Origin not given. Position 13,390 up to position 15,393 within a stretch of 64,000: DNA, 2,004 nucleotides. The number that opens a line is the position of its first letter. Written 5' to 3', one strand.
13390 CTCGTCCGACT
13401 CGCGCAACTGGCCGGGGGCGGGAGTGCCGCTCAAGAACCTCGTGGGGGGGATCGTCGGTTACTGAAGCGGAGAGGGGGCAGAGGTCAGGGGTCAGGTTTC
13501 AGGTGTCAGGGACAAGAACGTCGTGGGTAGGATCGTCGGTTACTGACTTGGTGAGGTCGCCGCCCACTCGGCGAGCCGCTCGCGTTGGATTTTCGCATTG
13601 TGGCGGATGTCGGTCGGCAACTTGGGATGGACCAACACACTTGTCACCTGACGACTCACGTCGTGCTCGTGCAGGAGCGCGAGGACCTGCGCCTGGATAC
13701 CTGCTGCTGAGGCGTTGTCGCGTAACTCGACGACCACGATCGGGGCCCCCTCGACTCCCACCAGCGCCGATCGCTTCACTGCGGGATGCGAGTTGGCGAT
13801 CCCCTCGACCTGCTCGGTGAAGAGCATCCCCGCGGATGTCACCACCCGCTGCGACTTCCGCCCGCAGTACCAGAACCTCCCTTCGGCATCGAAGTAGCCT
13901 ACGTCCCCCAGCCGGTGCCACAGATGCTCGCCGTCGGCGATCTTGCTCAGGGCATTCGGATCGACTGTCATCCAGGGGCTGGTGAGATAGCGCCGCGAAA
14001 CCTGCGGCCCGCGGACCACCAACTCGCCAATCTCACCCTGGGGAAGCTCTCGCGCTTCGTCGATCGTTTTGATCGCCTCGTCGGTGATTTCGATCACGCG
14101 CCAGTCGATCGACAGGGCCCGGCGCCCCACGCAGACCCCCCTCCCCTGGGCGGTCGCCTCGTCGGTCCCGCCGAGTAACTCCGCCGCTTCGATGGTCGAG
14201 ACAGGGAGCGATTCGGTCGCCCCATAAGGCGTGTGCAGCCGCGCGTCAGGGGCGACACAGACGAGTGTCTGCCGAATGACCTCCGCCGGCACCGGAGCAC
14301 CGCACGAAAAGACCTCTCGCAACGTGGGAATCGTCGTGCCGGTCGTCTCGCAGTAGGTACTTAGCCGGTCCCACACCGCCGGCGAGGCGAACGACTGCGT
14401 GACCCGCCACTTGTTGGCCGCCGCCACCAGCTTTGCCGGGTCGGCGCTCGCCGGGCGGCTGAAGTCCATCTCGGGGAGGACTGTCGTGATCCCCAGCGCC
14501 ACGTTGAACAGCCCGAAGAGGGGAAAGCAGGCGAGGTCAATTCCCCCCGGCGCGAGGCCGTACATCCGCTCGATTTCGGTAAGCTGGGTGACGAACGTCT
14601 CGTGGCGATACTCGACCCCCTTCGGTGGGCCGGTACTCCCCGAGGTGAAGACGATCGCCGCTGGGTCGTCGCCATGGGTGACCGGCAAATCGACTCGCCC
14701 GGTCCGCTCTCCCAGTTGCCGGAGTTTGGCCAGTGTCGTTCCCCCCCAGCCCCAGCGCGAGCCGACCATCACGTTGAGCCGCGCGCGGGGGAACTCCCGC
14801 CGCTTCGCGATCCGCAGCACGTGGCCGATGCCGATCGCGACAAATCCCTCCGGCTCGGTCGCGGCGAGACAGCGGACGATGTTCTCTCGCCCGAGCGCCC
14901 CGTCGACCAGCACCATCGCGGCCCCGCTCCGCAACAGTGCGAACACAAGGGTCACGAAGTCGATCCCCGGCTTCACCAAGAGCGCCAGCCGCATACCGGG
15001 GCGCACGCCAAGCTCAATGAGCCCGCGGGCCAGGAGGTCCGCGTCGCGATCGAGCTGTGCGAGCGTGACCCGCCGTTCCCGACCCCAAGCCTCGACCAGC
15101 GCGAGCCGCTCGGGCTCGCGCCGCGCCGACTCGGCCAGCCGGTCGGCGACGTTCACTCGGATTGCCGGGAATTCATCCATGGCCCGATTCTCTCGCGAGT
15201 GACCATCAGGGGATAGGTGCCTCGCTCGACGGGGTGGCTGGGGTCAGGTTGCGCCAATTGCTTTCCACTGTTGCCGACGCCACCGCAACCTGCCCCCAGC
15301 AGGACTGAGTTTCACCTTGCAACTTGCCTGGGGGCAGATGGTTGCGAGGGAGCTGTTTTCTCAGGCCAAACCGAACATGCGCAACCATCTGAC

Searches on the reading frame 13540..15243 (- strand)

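Call 69: search_protein_families(library=pfam, proteins=[window:13540-15243:-], max_evalue=0.0001)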
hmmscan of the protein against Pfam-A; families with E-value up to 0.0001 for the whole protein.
window:13540-15243:- (567 aa): 1 family
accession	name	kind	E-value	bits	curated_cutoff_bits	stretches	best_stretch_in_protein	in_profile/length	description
PF00501.34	AMP-binding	-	7.4e-54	183.4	29.9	1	37-420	2-384/384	AMP-binding enzyme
